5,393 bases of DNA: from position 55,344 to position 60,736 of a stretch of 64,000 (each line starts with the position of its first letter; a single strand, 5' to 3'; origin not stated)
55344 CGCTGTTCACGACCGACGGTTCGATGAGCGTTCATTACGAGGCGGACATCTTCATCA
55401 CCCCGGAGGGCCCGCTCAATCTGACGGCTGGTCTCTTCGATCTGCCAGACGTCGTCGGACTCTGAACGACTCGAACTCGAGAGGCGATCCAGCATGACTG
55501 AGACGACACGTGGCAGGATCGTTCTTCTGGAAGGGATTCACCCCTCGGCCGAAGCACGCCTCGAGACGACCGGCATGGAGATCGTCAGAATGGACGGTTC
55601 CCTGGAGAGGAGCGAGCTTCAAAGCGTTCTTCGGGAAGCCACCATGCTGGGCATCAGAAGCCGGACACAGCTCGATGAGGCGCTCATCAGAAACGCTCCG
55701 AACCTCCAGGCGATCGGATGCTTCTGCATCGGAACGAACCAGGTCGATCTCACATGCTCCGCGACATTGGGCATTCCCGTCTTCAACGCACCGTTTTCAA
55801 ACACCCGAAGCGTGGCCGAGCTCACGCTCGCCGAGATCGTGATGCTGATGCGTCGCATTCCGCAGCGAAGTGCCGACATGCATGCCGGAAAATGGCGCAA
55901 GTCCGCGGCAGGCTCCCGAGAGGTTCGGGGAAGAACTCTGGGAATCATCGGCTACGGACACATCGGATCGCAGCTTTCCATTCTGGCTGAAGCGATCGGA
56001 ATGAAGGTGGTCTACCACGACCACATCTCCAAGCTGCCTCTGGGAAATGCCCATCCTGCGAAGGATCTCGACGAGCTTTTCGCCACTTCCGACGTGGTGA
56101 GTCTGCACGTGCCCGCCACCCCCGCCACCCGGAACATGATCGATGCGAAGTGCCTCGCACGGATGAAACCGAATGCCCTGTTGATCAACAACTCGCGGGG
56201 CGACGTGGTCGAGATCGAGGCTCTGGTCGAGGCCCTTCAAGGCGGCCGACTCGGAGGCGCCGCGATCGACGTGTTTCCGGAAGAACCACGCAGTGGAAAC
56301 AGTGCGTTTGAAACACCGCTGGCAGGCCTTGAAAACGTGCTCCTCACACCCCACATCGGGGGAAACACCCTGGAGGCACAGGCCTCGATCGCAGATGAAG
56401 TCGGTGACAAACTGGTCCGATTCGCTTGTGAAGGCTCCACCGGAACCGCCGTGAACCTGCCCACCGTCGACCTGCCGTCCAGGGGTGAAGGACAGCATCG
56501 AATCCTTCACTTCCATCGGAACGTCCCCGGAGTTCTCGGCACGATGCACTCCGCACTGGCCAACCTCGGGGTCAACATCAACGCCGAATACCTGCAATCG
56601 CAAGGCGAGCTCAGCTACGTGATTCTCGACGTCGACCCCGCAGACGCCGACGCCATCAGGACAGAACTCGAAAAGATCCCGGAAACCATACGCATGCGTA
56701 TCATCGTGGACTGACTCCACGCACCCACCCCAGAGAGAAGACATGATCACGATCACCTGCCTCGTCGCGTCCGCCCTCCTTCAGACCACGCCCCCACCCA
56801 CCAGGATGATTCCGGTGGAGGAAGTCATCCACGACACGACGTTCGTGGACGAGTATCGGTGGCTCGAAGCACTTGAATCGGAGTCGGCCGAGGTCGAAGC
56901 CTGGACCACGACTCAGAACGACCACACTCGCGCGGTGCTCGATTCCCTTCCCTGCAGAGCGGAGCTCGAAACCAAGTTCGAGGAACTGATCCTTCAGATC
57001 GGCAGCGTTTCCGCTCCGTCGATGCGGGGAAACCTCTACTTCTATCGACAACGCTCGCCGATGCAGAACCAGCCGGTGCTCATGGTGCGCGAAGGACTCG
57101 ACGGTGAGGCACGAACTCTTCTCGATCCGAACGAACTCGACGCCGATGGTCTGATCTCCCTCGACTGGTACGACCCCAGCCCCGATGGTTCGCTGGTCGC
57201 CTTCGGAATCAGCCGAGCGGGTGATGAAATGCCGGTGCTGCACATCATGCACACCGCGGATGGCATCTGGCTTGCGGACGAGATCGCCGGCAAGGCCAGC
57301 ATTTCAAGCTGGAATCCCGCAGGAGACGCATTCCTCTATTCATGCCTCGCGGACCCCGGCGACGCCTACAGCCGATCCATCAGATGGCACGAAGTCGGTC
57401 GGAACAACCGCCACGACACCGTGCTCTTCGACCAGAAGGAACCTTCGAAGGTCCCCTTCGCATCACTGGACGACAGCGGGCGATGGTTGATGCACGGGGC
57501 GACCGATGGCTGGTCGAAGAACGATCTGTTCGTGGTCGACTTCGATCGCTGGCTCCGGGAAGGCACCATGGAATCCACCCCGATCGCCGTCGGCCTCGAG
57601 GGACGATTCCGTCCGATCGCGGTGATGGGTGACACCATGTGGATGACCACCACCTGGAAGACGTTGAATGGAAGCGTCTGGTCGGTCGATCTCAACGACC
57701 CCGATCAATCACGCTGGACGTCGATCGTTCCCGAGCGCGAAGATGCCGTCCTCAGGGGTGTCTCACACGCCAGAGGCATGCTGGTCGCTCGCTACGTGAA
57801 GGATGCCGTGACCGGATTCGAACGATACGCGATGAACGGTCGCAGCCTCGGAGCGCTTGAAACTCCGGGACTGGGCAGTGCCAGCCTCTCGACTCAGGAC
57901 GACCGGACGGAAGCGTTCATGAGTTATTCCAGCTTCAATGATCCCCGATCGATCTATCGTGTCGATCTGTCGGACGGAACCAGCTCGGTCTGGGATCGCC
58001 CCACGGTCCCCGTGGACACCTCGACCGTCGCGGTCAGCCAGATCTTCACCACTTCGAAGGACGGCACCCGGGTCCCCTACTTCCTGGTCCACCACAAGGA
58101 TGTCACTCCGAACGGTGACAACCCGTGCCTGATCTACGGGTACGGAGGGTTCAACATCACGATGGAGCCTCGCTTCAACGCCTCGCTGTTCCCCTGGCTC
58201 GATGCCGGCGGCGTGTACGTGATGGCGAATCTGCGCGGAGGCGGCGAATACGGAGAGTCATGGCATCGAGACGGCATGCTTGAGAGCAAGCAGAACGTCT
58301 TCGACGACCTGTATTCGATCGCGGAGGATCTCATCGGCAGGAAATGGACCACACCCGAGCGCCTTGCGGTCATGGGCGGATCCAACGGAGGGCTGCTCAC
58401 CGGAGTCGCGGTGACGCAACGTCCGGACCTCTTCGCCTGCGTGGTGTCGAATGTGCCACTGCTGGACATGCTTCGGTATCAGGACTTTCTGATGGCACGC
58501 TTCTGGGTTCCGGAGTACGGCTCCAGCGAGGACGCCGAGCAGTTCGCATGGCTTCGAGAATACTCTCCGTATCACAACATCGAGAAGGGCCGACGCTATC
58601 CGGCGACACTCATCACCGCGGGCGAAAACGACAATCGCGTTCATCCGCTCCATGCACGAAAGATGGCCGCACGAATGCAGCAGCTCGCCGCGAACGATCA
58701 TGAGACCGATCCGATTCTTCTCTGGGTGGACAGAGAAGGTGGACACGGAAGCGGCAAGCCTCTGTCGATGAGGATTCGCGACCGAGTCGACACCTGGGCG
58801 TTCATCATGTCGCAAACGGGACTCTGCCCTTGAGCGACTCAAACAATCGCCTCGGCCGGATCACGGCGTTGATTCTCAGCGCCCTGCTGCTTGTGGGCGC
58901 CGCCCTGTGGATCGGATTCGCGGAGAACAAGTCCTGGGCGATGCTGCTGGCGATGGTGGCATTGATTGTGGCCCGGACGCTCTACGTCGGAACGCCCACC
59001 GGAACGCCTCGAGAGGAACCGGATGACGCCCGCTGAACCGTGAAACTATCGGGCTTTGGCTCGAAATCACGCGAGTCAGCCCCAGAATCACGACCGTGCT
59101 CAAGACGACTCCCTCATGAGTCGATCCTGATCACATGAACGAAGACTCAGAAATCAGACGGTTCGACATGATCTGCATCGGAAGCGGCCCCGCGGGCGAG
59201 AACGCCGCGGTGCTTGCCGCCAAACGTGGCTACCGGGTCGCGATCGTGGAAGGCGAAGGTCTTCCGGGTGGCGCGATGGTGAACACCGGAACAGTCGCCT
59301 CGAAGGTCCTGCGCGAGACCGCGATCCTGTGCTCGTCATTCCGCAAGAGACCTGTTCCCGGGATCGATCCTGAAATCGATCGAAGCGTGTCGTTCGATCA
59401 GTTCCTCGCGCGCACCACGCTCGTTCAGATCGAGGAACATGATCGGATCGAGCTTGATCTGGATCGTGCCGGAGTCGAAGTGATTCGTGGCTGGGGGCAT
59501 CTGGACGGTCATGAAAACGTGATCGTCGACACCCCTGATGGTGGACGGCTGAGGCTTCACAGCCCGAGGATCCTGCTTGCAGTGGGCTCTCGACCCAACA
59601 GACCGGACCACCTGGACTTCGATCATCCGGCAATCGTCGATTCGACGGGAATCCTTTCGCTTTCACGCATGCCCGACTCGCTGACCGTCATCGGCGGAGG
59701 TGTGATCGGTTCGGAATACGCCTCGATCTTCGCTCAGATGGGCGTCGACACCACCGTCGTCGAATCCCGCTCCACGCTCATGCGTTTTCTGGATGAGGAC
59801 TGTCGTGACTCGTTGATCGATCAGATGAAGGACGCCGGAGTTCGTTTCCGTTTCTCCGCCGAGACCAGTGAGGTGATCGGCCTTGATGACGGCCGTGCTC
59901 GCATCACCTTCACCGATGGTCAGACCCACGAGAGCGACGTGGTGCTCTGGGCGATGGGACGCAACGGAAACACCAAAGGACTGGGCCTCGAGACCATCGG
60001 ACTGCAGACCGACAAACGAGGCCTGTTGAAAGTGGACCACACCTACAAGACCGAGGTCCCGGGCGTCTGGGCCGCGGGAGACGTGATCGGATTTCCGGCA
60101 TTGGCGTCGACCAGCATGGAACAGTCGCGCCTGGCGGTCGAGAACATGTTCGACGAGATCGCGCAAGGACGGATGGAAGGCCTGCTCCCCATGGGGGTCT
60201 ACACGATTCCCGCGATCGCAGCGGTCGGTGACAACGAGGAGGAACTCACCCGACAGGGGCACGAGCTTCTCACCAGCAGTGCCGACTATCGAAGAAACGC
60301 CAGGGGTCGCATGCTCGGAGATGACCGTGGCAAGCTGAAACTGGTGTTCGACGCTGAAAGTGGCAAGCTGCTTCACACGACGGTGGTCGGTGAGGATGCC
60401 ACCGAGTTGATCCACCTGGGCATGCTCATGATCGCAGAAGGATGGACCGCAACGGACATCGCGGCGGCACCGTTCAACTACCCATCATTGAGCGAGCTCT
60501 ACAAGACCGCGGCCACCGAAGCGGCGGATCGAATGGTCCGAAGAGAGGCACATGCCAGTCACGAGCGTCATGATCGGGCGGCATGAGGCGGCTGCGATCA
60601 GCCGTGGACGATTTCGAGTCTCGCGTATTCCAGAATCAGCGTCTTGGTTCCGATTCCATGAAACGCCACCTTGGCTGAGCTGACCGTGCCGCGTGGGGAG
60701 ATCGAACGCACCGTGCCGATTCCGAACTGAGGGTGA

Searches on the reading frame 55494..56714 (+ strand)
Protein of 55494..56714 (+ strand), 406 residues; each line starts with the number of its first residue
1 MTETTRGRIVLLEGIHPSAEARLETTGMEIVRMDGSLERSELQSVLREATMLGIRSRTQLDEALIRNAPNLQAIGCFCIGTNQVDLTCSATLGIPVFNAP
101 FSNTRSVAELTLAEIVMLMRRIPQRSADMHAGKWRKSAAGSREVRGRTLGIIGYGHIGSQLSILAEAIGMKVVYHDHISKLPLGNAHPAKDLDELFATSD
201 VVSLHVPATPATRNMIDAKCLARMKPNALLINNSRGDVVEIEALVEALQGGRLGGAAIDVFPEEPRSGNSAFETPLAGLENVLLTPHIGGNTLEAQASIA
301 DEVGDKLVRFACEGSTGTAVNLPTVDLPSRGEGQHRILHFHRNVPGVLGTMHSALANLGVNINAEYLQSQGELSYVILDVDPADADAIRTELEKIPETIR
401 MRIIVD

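Call 56: search_protein_families(library=pfam, proteins=[window:55494-56714:+], max_evalue=0.00001)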
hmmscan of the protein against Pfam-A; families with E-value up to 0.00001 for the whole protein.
window:55494-56714:+ (406 aa): 3 families
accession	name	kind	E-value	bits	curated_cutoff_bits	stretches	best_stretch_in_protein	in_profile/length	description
PF02826.25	2-Hacid_dh_C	-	1.6e-53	181.2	25.1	1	113-289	2-178/178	D-isomer specific 2-hydroxyacid dehydrogenase, NAD binding domain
PF00389.36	2-Hacid_dh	-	3e-28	98.6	24.6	1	9-321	1-134/134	D-isomer specific 2-hydroxyacid dehydrogenase, catalytic domain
PF22629.2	ACT_AHAS_ss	-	8.3e-09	35.9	27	1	337-400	1-67/67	AHAS small subunit-like ACT domain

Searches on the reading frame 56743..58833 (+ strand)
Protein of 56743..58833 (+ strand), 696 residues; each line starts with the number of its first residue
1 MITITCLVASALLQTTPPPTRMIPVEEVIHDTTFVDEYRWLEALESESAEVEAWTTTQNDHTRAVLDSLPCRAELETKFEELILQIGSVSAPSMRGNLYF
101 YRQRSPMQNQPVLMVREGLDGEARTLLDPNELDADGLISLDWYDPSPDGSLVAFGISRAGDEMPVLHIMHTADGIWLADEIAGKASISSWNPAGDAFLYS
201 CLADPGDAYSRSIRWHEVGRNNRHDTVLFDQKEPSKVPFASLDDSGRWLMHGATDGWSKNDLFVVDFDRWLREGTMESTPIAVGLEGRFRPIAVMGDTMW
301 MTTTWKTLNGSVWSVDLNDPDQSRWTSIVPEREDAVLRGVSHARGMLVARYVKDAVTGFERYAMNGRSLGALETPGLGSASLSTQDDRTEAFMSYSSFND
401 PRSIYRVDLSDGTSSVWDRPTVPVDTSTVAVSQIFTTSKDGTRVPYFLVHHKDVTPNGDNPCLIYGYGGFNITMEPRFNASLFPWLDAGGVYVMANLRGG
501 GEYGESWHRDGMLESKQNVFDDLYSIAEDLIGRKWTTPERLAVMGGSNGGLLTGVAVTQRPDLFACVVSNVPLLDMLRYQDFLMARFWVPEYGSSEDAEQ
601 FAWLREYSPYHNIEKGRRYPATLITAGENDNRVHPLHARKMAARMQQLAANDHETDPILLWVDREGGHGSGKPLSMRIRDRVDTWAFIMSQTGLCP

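Call 56: search_protein_families(library=pfam, proteins=[window:56743-58833:+], max_evalue=0.00001)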
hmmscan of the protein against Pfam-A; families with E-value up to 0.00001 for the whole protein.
window:56743-58833:+ (696 aa): 2 families
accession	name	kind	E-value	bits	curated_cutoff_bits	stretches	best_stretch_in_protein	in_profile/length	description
PF02897.21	Peptidase_S9_N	-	2e-71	241.4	24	1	25-418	9-412/414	Prolyl oligopeptidase, N-terminal beta-propeller domain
PF00326.27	Peptidase_S9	-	4.4e-53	180.4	22.6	1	478-692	3-210/213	Prolyl oligopeptidase family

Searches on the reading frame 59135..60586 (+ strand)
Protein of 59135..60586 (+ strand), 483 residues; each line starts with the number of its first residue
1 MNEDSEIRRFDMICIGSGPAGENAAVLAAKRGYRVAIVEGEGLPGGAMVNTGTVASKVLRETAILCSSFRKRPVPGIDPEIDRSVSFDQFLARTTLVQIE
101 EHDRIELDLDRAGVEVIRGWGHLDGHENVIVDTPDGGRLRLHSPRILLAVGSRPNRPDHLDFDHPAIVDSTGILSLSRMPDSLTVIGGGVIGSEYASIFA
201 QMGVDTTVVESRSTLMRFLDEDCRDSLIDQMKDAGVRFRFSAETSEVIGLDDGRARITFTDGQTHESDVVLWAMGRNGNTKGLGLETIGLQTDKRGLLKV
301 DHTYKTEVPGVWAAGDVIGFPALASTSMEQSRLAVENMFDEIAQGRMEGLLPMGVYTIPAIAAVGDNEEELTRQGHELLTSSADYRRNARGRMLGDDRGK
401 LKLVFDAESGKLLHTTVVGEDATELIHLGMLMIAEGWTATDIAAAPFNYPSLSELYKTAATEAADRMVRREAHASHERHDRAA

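Call 56: search_protein_families(library=pfam, proteins=[window:59135-60586:+], max_evalue=0.00001)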
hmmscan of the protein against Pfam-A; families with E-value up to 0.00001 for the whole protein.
window:59135-60586:+ (483 aa): 11 families
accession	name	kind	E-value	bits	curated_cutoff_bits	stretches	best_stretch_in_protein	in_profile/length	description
PF07992.20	Pyr_redox_2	-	1.1e-57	196.2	26.1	1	11-330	2-290/291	Pyridine nucleotide-disulphide oxidoreductase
PF02852.28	Pyr_redox_dim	-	2e-21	76.7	25.3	1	352-460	2-110/110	Pyridine nucleotide-disulphide oxidoreductase, dimerisation domain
PF00070.33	Pyr_redox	-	1.1e-20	74.3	22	1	183-261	2-81/82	Pyridine nucleotide-disulphide oxidoreductase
PF12831.13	FAD_oxidored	-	1.3e-08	35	27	1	11-53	1-43/416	FAD dependent oxidoreductase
PF13738.12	Pyr_redox_3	-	3.8e-07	30.1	30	0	180-315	164-305/305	Pyridine nucleotide-disulphide oxidoreductase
PF01134.28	GIDA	-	4.5e-07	29.7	22.1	0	11-48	1-29/391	Glucose inhibited division protein A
PF13450.12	NAD_binding_8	-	7.8e-07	29.7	21.9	0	15-48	2-35/68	NAD(P)-binding Rossmann-like domain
PF02737.24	3HCDH_N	-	9e-07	29.4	22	0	183-233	2-52/180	3-hydroxyacyl-CoA dehydrogenase, NAD binding domain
PF01266.30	DAO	-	2e-06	28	27.9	0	13-61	3-53/353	FAD dependent oxidoreductase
PF03486.20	HI0933_like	-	4.9e-06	26.6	50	0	11-52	2-43/244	HI0933-like protein Rossmann domain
PF01262.27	AlaDh_PNT_C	-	7.3e-06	26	23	0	182-232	30-80/214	Alanine dehydrogenase/PNT, C-terminal domain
